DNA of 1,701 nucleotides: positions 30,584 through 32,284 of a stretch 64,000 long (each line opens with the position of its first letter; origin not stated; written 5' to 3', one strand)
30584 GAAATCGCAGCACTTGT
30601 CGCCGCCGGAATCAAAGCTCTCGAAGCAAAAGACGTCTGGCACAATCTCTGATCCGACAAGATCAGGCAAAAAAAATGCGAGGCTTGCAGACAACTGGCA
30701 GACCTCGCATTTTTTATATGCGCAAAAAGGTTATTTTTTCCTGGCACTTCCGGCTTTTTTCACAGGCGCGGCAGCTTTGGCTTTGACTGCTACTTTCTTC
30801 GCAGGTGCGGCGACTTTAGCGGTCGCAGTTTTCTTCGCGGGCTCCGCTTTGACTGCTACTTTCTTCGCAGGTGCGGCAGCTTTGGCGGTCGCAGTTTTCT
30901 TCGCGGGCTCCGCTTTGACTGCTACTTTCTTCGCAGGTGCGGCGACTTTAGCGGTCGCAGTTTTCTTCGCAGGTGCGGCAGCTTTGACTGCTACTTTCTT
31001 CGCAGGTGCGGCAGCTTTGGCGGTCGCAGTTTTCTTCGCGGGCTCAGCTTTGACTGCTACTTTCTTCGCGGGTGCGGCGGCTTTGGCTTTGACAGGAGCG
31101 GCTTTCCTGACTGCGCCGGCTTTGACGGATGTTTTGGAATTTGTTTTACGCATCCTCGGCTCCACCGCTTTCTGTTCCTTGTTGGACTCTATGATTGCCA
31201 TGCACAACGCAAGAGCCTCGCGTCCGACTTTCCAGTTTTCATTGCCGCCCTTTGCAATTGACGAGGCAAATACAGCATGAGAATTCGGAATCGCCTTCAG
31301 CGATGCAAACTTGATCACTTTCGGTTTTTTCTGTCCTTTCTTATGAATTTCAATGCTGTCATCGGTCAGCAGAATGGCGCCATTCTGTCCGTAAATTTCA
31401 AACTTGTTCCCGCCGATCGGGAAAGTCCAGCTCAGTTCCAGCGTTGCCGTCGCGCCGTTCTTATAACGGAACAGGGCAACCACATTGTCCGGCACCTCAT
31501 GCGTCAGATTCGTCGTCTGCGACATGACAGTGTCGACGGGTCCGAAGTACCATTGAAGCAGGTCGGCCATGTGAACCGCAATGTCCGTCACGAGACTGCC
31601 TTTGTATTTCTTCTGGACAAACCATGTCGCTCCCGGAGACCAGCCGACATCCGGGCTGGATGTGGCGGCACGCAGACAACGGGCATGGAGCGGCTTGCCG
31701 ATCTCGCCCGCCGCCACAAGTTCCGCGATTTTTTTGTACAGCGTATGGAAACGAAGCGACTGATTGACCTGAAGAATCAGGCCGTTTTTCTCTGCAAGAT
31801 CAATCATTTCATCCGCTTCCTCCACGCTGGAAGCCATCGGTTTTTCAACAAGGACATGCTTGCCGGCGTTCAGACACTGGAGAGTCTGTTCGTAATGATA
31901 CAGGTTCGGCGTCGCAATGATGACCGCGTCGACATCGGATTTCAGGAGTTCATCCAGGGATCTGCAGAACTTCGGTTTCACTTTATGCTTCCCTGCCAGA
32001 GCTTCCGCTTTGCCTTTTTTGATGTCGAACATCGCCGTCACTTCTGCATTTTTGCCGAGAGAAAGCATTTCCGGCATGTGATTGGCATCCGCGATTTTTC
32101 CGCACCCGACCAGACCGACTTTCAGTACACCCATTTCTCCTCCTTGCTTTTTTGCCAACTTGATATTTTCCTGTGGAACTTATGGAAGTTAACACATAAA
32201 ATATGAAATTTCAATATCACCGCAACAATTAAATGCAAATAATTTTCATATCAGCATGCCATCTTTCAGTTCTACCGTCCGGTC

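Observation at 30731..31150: Sugar-type dehydrogenase carrying a histone-H1/AlgP-like basic repeat tail encoded by 66-bp tandem repeats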

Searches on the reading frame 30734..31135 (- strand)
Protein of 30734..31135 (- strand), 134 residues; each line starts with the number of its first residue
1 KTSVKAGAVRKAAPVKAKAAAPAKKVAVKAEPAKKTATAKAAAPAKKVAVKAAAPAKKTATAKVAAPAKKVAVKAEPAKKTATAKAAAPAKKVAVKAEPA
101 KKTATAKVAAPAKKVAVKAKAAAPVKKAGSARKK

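Call 24: find_homologous_proteins(query=window:30734-31117:-, max_evalue=0.001)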
Query window:30734-31117:-: 8000 candidates shared short words with the query, none scored E <= 0.001.

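Call 46: search_protein_families(library=pfam, proteins=[window:30734-31135:-], max_evalue=10)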
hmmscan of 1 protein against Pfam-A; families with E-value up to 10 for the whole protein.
window:30734-31135:- (134 aa): 0 families

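Call 61: find_homologous_proteins(query=window:30734-31117:-, max_evalue=10)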
Query window:30734-31117:- (128 aa): 62 proteins with E <= 10 among 8000 candidates.
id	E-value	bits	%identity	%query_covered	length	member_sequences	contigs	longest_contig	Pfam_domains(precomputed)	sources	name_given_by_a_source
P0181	2.5e-3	36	90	8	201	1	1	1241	PF00216.27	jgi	jgi:DNA-binding protein HU-beta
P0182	7.2e-3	35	-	-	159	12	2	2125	PF02201.24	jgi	jgi:upstream activation factor subunit UAF30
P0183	2.3e-2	33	-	-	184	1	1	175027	PF00216.27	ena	-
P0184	4.8e-2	32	-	-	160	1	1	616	PF02201.24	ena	-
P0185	5.3e-2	32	-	-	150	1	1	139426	PF02201.24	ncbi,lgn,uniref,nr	ncbi:MAG: SWIB/MDM2 domain-containing protein [Rhodoferax sp.]|uniref:SWIB/MDM2 domain-containing pr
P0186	5.4e-2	32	-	-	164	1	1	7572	PF07382.17,PF02201.24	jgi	jgi:chromatin remodeling complex protein RSC6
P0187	6.4e-2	32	-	-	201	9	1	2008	PF01258.24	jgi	jgi:RNA polymerase-binding protein DksA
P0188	6.6e-2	32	-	-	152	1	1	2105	PF07382.17,PF02201.24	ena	-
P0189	6.8e-2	32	-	-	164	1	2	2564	PF07382.17,PF02201.24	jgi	jgi:upstream activation factor subunit UAF30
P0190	8.4e-2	31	58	40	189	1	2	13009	PF20069.5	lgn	-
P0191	1.2e-1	31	-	-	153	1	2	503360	PF02201.24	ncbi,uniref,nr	ncbi:SWIB/MDM2 domain-containing protein [Polaromonas jejuensis]|uniref:SWIB/MDM2 domain-containing 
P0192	1.4e-1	31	-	-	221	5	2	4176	PF00829.27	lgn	-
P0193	1.5e-1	31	-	-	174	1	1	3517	-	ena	-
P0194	2.0e-1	30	-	-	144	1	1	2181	PF02201.24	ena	-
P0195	2.1e-1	30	-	-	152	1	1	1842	PF07382.17,PF02201.24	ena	-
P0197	2.2e-1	30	-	-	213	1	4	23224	PF07382.17,PF02095.22,PF00216.27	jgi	jgi:DNA-binding protein HU-beta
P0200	4.9e-1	29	-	-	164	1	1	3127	PF07382.17,PF02201.24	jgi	jgi:upstream activation factor subunit UAF30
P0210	1.2e+0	28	-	-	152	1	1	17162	PF07382.17,PF02201.24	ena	-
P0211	1.2e+0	28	-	-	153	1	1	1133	PF07382.17,PF02201.24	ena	-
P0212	1.3e+0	28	-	-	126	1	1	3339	PF07382.17,PF02201.24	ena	-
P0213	1.4e+0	27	100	7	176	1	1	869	PF07382.17,PF00216.27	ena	-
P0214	1.5e+0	27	-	-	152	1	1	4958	PF07382.17,PF02201.24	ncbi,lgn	-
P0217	1.7e+0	27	-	-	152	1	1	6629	PF07382.17,PF02201.24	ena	-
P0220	1.8e+0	27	-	-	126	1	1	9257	PF07382.17,PF02201.24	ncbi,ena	-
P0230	4.1e+0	26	-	-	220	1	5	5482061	PF07382.17,PF00216.27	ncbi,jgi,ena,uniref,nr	ncbi:hypothetical protein MCHIJ_45870 [Mycolicibacterium chitae]|uniref:DNA-binding protein HupB n=1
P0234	6.7e+0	25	-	-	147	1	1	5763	PF07382.17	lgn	-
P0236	7.2e+0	25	100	6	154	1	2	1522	PF20069.5,PF07382.17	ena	-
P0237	7.2e+0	25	100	6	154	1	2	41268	PF20069.5,PF07382.17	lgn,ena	-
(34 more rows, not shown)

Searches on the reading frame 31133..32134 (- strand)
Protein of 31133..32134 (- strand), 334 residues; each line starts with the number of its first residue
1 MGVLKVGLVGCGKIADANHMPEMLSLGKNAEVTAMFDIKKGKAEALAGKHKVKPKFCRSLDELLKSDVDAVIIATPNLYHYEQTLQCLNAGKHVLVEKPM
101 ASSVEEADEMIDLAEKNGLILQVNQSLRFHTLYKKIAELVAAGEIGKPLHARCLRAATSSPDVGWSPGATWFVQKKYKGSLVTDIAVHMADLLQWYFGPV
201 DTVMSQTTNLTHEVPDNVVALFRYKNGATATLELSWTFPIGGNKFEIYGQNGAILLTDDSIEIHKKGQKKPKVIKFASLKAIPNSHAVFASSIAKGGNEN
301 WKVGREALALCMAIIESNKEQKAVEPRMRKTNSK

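Call 8: find_homologous_proteins(query=window:31133-32134:-)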
Query window:31133-32134:- (334 aa): 5358 proteins with E <= 0.001 among 8000 candidates; the best 120 are listed.
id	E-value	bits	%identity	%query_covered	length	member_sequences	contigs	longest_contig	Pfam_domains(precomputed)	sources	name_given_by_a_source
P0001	1.6e-220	749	100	100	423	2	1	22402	PF01408.29,PF22725.2,PF02894.23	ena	-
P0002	4.2e-205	698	93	100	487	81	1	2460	PF01408.29,PF22725.2,PF02894.23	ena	-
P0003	4.2e-205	698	93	100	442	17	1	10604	PF01408.29,PF22725.2,PF02894.23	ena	-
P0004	4.5e-200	682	90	100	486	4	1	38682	PF01408.29,PF22725.2,PF02894.23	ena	-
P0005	9.7e-149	513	67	99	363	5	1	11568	PF01408.29,PF22725.2,PF02894.23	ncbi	-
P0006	3.4e-148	511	68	99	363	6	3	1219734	PF01408.29,PF22725.2,PF02894.23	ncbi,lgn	-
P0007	3.1e-147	508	70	97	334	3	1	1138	PF01408.29,PF22725.2,PF02894.23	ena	-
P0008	1.5e-134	466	64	99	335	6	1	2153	PF01408.29,PF22725.2,PF02894.23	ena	-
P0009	6.0e-134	464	64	100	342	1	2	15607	PF01408.29,PF22725.2,PF02894.23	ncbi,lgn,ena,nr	ncbi:MAG: Gfo/Idh/MocA family oxidoreductase [Lentisphaeria bacterium]|nr:Gfo/Idh/MocA family oxidor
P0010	6.2e-134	464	62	98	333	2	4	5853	PF01408.29,PF22725.2,PF02894.23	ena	-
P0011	1.3e-133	463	63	99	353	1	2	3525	PF01408.29,PF22725.2,PF02894.23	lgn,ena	-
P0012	5.3e-132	458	61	99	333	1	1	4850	PF01408.29,PF22725.2,PF02894.23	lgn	-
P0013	9.3e-132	457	62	98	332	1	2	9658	PF01408.29,PF22725.2,PF02894.23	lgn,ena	-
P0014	2.4e-131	456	61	99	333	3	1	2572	PF01408.29,PF22725.2,PF02894.23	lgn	-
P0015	4.3e-128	445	62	99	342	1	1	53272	PF01408.29,PF22725.2,PF02894.23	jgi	-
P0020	7.1e-123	428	59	99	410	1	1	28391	PF01408.29,PF22725.2,PF02894.23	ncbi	ncbi:MAG: Gfo/Idh/MocA family protein [Victivallaceae bacterium]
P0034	7.0e-112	392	55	98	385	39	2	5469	PF01408.29,PF22725.2,PF02894.23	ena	-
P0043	4.2e-95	337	52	99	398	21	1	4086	PF01408.29,PF22725.2,PF02894.23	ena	-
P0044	6.7e-95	336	52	99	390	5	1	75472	PF01408.29,PF22725.2,PF02894.23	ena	-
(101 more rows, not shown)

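Call 10: find_encoding_contigs(protein=P0001, flank=6000, max_places=4)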
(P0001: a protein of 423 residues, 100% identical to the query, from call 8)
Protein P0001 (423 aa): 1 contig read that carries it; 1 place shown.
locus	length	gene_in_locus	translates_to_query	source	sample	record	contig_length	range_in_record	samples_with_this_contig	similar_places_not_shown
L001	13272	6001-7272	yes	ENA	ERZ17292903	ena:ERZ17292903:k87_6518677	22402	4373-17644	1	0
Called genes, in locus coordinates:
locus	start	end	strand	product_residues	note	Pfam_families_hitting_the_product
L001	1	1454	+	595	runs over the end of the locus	PF16736:sCache_like, PF00672:HAMP, PF00512:HisKA, PF02518:HATPase_c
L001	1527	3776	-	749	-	PF01136:Peptidase_U32, PF12392:DUF3656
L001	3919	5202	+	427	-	PF12704:MacB_PCD, PF02687:FtsX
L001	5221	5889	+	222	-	PF00005:ABC_tran, PF13304:AAA_21 (faint)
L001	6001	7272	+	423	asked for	PF01408:GFO_IDH_MocA, PF22725:GFO_IDH_MocA_C3, PF02894:GFO_IDH_MocA_C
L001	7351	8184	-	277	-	PF01408:GFO_IDH_MocA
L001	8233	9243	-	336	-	PF00356:LacI, PF13377:Peripla_BP_3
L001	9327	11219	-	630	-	-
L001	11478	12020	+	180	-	PF01227:GTP_cyclohydroI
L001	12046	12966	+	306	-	PF16227:DUF4886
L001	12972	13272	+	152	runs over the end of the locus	PF02580:Tyr_Deacylase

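Call 18: find_encoding_contigs(protein=P0004, flank=6000, max_places=2)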
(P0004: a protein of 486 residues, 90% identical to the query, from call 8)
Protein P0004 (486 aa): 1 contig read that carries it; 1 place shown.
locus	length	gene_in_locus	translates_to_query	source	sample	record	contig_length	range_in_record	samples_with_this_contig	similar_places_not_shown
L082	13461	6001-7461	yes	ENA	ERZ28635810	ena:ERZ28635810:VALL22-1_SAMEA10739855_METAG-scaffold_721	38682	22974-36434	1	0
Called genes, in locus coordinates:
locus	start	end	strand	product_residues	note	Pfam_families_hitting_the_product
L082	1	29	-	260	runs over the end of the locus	PF00977:His_biosynth, PF01180:DHO_dh (faint)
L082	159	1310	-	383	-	PF07969:Amidohydro_3 (faint), PF01979:Amidohydro_1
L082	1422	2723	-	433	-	-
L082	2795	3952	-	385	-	PF00657:Lipase_GDSL, PF13472:Lipase_GDSL_2 (faint)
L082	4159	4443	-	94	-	PF01037:AsnC_trans_reg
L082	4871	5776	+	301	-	PF04909:Amidohydro_2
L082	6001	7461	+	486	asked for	PF01408:GFO_IDH_MocA, PF02894:GFO_IDH_MocA_C, PF22725:GFO_IDH_MocA_C3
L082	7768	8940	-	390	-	PF03739:LptF_LptG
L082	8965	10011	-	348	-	PF00793:DAHP_synth_1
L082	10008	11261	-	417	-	PF13393:tRNA-synt_His, PF00587:tRNA-synt_2b, PF03129:HGTP_anticodon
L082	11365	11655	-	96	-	PF00216:Bac_DNA_binding, PF18291:HU-HIG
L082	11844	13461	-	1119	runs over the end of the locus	PF17757:UvrB_inter, PF02559:CarD_TRCF_RID, PF00270:DEAD, PF04851:ResIII, PF00271:Helicase_C, PF03461:TRCF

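Call 19: find_encoding_contigs(protein=P0006, flank=6000, max_places=2)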
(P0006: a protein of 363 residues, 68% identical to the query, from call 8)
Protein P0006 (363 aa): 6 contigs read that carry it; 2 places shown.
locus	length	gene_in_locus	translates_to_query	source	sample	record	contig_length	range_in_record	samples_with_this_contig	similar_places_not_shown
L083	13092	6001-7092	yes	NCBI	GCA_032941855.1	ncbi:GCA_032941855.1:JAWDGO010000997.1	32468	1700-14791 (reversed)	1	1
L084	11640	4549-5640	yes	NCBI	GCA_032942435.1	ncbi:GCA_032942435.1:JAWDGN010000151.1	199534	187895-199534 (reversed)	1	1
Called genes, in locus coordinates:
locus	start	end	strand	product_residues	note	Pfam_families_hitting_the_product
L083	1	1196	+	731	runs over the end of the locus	PF01136:Peptidase_U32, PF12392:DUF3656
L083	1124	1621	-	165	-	-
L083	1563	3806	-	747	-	PF01136:Peptidase_U32, PF12392:DUF3656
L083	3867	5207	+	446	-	PF12704:MacB_PCD, PF02687:FtsX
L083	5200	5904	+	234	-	PF00005:ABC_tran, PF13304:AAA_21 (faint)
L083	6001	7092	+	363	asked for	PF01408:GFO_IDH_MocA, PF02894:GFO_IDH_MocA_C, PF22725:GFO_IDH_MocA_C3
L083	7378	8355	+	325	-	PF01116:F_bP_aldolase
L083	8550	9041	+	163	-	PF01467:CTP_transf_like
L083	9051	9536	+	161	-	PF02620:YceD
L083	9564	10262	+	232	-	PF13353:Fer4_12 (weak), PF04055:Radical_SAM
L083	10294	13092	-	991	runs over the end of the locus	-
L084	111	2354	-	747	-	PF01136:Peptidase_U32, PF12392:DUF3656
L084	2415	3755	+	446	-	PF12704:MacB_PCD, PF02687:FtsX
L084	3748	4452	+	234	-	PF00005:ABC_tran, PF13304:AAA_21 (faint)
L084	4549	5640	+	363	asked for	PF01408:GFO_IDH_MocA, PF02894:GFO_IDH_MocA_C, PF22725:GFO_IDH_MocA_C3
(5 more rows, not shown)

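Call 20: find_encoding_contigs(protein=P0020, flank=6000, max_places=2)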
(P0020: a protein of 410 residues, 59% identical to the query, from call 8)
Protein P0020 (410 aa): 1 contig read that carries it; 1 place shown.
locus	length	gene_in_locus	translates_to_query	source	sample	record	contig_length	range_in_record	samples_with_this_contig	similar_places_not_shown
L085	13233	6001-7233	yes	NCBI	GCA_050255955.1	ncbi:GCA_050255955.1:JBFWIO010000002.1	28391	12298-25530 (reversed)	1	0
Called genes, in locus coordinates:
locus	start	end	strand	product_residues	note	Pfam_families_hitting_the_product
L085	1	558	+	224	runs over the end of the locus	PF01325:Fe_dep_repress, PF02742:Fe_dep_repr_C, PF04023:FeoA (weak)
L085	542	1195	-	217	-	-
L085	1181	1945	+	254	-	PF07596:SBP_bac_10 (weak)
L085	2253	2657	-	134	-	-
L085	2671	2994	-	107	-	-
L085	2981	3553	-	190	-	PF07638:Sigma70_ECF (weak), PF04542:Sigma70_r2, PF08281:Sigma70_r4_2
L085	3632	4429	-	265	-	-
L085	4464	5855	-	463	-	PF01134:GIDA (weak), PF03486:HI0933_like (faint), PF07992:Pyr_redox_2, PF13738:Pyr_redox_3 (faint), PF00070:Pyr_redox, PF02852:Pyr_redox_dim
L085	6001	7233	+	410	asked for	PF01408:GFO_IDH_MocA, PF02894:GFO_IDH_MocA_C, PF22725:GFO_IDH_MocA_C3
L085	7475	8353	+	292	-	PF01261:AP_endonuc_2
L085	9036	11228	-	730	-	PF02163:Peptidase_M50 (weak)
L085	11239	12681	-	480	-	-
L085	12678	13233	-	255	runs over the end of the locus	PF25917:BSH_RND, PF25973:BSH_CzcB, PF25954:Beta-barrel_RND_2 (weak)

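Call 21: find_encoding_contigs(protein=P0044, flank=6000, max_places=2)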
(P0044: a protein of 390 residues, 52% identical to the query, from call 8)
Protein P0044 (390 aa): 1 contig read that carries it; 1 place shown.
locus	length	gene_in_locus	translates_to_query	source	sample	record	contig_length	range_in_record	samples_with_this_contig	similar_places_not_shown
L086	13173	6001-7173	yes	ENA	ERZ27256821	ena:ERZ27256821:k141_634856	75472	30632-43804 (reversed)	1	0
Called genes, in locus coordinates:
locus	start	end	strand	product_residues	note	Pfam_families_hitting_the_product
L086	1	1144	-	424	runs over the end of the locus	PF00365:PFK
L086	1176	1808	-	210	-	-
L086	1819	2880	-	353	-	PF02547:Queuosine_synth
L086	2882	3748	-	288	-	PF01694:Rhomboid, PF20216:DUF6576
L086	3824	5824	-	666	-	PF05448:AXE1 (weak), PF00326:Peptidase_S9 (weak)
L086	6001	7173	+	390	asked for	PF01408:GFO_IDH_MocA, PF22725:GFO_IDH_MocA_C3, PF02894:GFO_IDH_MocA_C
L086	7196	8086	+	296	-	PF01261:AP_endonuc_2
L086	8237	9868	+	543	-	PF22645:GKRP_SIS_N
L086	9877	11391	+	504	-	PF22422:MGH1-like_GH, PF03200:Glyco_hydro_63 (weak), PF01204:Trehalase, PF03200:Glyco_hydro_63 (weak)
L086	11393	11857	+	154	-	PF01928:CYTH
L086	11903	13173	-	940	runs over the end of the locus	-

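Call 25: list_cluster_members(proteins=[P0001, P0002, P0003, P0004, P0034, P0043])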
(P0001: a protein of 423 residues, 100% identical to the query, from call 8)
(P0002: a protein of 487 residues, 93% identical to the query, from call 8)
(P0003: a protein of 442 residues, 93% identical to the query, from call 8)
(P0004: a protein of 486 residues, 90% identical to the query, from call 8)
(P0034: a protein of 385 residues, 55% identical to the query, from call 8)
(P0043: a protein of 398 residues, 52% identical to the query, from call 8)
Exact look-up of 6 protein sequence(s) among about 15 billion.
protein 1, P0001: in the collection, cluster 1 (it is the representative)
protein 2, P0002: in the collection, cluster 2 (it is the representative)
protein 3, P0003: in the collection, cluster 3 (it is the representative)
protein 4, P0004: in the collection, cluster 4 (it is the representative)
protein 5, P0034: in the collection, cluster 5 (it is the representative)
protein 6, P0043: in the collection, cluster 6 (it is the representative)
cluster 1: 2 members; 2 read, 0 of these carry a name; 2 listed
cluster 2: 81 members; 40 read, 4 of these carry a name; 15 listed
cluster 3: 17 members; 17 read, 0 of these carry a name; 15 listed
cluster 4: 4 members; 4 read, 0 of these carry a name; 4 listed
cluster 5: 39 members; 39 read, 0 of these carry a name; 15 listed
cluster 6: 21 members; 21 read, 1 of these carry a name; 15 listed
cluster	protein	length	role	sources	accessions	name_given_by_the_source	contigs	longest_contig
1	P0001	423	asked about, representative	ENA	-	-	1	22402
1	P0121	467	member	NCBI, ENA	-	-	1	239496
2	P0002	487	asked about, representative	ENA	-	-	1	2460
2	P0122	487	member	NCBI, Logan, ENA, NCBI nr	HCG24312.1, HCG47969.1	MAG TPA: hypothetical protein DE060_02035 [Lentisphaeria bacterium] | hypothetical protein [Lentisphaeria bacterium]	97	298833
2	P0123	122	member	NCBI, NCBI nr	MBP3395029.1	MAG: Gfo/Idh/MocA family oxidoreductase, partial [Lentisphaeria bacterium] | Gfo/Idh/MocA family oxidoreductase [Lentisphaeria bacterium]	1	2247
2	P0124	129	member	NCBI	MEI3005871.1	MAG: Gfo/Idh/MocA family oxidoreductase [Victivallales bacterium]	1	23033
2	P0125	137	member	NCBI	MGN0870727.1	MAG: Gfo/Idh/MocA family protein, partial [Victivallales bacterium]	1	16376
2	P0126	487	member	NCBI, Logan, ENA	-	-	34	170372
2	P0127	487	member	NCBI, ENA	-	-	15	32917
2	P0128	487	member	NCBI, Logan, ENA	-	-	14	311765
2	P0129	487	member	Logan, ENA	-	-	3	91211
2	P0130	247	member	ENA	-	-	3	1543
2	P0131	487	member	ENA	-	-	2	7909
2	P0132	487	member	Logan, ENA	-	-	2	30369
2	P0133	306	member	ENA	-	-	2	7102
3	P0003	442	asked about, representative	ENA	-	-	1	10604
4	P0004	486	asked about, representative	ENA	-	-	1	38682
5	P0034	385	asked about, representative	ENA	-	-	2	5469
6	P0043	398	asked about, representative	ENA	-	-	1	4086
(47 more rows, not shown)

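Call 28: find_encoding_contigs(protein=P0121, flank=10000, max_places=4)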
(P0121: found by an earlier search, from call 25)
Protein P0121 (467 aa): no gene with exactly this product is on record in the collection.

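Call 66: search_protein_representatives(protein=window:31133-32134:-)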
Query: 334 residues. Proteins with E-value up to 0.001 (for the whole library): 77812; up to 1e-10: 22067; up to 1e-30: 106. The best 150 are listed.
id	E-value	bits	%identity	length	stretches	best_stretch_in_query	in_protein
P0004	1.4e-200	681.5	90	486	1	1-334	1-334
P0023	2.0e-120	418.2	59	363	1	2-331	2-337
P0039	3.4e-98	345.1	53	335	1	4-326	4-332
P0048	6.7e-95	334.3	51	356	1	2-329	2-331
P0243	7.1e-81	288.2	42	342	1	3-328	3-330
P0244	2.4e-76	273.3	45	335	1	1-319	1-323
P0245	1.7e-69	250.8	44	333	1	2-320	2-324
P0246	9.3e-69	248.4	40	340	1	4-328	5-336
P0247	4.5e-56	206.7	44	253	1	86-326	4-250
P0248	3.0e-51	190.9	36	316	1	7-291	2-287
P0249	1.1e-50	189.0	39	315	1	30-293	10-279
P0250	1.2e-47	179.0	50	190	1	4-189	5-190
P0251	2.4e-40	155.0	35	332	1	4-265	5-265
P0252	2.6e-40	154.9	33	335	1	3-258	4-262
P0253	3.5e-40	154.5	34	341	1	4-324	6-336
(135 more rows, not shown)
